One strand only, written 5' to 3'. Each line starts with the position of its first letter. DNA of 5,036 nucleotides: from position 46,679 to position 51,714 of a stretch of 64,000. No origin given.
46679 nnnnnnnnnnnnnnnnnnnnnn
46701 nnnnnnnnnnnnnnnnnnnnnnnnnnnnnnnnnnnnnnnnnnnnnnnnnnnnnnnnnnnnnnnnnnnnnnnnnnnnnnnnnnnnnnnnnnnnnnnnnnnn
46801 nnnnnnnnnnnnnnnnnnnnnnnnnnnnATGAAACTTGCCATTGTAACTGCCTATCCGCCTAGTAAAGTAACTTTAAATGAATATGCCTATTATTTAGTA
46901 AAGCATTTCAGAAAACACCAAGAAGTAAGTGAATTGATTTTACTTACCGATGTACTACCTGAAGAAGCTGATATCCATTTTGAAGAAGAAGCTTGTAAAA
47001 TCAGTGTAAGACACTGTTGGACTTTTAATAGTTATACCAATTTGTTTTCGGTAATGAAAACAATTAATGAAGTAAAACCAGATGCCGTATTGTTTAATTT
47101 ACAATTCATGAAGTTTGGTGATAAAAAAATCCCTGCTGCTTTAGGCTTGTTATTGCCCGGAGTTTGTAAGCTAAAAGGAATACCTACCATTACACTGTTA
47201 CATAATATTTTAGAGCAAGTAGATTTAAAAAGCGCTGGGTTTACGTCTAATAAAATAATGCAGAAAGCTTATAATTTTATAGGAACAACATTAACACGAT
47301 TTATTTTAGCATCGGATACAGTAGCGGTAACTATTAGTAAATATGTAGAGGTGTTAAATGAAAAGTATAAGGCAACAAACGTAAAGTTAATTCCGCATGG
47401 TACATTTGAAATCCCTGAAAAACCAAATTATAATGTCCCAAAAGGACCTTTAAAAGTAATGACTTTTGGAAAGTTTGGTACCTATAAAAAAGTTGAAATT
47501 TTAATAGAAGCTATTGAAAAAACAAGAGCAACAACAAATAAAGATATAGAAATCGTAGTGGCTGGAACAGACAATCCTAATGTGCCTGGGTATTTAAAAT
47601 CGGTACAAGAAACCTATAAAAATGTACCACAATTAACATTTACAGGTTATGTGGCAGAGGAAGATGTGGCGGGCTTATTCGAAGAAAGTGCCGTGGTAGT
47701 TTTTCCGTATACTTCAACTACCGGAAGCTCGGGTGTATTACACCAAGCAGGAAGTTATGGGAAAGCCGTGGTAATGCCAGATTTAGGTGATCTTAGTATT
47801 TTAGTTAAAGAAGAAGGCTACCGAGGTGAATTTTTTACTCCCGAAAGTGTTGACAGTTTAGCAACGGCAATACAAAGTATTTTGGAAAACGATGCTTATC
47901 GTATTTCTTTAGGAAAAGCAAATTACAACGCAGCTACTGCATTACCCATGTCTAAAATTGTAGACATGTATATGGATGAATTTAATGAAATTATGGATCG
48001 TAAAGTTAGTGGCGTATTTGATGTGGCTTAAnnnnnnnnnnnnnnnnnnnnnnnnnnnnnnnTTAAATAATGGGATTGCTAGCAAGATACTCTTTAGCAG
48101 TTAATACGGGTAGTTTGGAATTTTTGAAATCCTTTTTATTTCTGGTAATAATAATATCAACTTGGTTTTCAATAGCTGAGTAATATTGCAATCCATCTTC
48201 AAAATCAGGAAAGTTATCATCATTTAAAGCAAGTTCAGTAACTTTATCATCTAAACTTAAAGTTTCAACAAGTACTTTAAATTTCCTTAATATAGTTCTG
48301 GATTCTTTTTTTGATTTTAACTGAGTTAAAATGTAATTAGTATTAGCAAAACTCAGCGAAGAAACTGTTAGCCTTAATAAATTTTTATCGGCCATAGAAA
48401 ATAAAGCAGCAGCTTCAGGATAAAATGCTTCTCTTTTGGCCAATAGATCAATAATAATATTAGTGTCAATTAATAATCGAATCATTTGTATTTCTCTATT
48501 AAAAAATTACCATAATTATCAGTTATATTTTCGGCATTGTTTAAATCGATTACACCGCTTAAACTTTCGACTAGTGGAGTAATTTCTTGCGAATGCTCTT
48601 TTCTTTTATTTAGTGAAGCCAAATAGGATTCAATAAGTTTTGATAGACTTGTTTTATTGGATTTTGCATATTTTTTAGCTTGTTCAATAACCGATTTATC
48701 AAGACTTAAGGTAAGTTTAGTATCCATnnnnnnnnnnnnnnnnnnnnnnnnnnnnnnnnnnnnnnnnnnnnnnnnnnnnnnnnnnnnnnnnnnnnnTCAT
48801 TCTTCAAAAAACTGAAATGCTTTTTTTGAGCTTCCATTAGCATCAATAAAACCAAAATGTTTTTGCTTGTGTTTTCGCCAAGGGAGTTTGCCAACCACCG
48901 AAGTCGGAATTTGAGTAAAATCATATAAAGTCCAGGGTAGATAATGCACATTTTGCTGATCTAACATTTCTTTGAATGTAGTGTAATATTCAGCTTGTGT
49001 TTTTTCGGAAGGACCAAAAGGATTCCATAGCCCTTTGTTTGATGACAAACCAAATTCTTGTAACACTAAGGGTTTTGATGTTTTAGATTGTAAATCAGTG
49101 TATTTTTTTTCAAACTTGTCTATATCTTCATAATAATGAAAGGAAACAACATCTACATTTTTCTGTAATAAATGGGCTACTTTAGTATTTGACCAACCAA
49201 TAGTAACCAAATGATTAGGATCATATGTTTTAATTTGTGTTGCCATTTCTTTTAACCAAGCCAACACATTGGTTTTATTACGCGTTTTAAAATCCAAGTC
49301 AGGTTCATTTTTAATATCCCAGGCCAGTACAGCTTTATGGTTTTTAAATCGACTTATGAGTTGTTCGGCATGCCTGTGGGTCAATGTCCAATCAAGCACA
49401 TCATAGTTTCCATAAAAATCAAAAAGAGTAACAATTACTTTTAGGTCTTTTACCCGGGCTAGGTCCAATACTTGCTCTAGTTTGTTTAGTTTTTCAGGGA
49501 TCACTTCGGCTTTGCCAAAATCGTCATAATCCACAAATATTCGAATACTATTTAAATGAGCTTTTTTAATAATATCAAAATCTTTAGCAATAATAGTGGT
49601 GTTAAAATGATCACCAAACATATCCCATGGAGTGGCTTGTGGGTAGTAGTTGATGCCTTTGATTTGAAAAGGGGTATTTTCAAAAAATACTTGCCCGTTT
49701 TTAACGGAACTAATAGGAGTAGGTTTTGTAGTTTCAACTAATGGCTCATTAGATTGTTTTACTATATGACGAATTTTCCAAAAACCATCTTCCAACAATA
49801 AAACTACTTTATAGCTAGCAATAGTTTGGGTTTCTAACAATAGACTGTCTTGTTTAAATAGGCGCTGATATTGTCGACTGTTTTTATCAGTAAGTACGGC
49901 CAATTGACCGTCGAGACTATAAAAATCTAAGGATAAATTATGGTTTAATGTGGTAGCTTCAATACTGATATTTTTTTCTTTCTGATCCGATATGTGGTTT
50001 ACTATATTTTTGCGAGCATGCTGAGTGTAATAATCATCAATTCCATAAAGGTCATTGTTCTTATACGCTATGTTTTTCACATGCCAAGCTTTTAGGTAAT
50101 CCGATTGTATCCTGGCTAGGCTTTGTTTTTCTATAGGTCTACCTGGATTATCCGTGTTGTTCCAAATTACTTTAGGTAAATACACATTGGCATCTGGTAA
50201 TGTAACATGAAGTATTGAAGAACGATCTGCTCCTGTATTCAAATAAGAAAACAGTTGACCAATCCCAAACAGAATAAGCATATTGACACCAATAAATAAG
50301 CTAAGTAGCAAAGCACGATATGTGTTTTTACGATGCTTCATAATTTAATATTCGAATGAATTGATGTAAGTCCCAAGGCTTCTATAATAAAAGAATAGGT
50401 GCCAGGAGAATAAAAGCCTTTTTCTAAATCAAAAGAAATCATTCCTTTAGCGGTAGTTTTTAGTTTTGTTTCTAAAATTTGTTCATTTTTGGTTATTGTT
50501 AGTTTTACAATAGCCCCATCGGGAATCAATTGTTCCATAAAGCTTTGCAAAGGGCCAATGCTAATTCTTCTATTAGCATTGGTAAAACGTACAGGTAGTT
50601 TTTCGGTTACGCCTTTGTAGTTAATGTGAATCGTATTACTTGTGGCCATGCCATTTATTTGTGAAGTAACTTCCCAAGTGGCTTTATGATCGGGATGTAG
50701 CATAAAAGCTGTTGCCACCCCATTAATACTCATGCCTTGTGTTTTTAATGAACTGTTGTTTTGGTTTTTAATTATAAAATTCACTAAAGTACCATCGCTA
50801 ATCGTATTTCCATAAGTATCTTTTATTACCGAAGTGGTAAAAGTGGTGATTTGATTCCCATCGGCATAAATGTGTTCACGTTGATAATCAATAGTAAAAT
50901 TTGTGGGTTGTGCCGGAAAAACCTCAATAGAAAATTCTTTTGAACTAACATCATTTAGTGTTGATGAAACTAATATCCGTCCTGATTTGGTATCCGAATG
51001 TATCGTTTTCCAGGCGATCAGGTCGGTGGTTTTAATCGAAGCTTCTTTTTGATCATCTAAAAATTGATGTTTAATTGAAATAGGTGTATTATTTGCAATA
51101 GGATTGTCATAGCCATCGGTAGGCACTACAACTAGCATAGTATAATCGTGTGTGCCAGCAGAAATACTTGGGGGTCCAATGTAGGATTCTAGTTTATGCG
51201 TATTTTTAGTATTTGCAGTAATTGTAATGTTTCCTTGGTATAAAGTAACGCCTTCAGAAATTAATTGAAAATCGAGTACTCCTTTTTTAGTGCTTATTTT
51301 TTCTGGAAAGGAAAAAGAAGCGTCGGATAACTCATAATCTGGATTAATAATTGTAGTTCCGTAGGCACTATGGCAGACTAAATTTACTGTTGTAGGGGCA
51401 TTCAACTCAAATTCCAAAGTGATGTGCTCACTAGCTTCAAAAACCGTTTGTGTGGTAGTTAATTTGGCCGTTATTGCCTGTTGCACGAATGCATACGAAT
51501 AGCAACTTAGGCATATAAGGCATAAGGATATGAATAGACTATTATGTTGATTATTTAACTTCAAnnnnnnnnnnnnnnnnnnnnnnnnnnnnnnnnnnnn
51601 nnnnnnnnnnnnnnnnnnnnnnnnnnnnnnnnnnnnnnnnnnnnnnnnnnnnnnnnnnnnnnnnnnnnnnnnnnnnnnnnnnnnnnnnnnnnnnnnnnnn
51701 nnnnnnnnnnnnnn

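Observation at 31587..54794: Shared 21-bp-periodic operator at four promoters defines a putative LytTR regulon linking gas sensing to surface glycan and adhesin production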

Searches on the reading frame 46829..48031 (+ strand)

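Call 7: search_protein_families(library=pfam, proteins=[window:46829-48031:+])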
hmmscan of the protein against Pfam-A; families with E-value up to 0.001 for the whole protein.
window:46829-48031:+ (400 aa): 2 families
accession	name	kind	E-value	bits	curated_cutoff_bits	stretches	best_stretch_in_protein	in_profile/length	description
PF13692.12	Glyco_trans_1_4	-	1.1e-18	68.3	27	1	209-354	3-142/142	Glycosyl transferases group 1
PF00534.26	Glycos_transf_1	-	1.3e-17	64.3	26.4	1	198-366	6-170/172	Glycosyl transferases group 1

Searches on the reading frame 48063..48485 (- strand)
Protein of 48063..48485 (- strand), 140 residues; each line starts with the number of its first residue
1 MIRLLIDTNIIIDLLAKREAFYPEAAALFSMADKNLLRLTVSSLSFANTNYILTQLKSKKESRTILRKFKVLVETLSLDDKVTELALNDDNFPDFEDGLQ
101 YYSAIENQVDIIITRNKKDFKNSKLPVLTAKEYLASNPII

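Call 7: search_protein_families(library=pfam, proteins=[window:48063-48485:-])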
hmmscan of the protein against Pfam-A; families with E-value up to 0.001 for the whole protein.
window:48063-48485:- (140 aa): 2 families
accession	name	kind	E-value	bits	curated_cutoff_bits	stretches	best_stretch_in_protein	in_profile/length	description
PF13470.12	PIN_3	-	4.3e-16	60.2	27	1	3-118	1-115/115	PIN domain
PF01850.27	PIN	-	2.7e-07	31.6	23.6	1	5-121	2-115/120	PIN domain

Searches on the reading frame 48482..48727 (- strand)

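Call 45: search_protein_families(library=pfam, proteins=[window:48482-48727:-], max_evalue=0.5)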
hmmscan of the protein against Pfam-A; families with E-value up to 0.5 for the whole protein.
window:48482-48727:- (81 aa): 5 families
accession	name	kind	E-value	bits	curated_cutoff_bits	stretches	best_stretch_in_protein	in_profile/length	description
PF19891.5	DUF6364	-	4.7e-26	91.5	27.3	1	1-80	1-70/70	Family of unknown function (DUF6364)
PF02996.22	Prefoldin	-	0.039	14.3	23.2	1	14-51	75-112/120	Prefoldin subunit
PF07362.18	CcdA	-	0.054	14.3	22.4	1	5-47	4-42/71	Post-segregation antitoxin CcdA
PF06479.17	Ribonuc_2-5A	-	0.084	13.5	23.3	1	6-81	40-111/127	Ribonuclease 2-5A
PF19807.5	DUF6290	-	0.11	13.2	27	1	5-34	4-33/72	Family of unknown function (DUF6290)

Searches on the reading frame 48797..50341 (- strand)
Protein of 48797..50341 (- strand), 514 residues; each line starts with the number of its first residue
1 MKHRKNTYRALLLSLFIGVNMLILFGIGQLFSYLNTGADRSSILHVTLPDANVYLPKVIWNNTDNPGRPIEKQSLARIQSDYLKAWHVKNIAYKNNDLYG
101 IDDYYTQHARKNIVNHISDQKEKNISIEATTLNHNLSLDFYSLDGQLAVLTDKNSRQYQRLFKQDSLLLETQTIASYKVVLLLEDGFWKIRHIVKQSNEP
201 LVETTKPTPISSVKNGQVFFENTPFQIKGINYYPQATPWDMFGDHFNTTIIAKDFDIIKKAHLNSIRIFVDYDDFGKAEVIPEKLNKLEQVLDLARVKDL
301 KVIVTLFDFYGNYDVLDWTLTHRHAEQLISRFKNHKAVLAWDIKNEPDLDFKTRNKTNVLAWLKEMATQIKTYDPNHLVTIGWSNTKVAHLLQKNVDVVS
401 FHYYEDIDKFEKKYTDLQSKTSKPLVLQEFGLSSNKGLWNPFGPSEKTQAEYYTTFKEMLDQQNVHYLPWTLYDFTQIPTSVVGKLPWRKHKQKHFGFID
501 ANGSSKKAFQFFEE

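Call 7: search_protein_families(library=pfam, proteins=[window:48797-50341:-])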
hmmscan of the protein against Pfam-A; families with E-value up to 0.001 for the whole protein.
window:48797-50341:- (514 aa): 4 families
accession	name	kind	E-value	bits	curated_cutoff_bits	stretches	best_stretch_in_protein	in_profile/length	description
PF00150.24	Cellulase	-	1.4e-16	61.3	23.5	1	226-473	9-269/272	Cellulase (glycosyl hydrolase family 5)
PF02836.23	Glyco_hydro_2_C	-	1.9e-14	54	21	1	324-457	113-243/302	Glycosyl hydrolases family 2, TIM barrel domain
PF11790.14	Glyco_hydro_cc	-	1.1e-06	28.9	21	1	331-470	62-207/237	Glycosyl hydrolase catalytic core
PF02449.21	Glyco_hydro_42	-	0.0007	19.5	21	0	322-375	113-170/376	Beta-galactosidase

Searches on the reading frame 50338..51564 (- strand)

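Call 7: search_protein_families(library=pfam, proteins=[window:50338-51564:-])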
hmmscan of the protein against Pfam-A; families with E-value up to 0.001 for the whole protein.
window:50338-51564:- (408 aa): 1 family
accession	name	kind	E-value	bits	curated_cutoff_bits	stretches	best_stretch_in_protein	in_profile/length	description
PF09134.16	Invasin_D3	-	3.5e-07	31.1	33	1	220-316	2-95/98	Invasin, domain 3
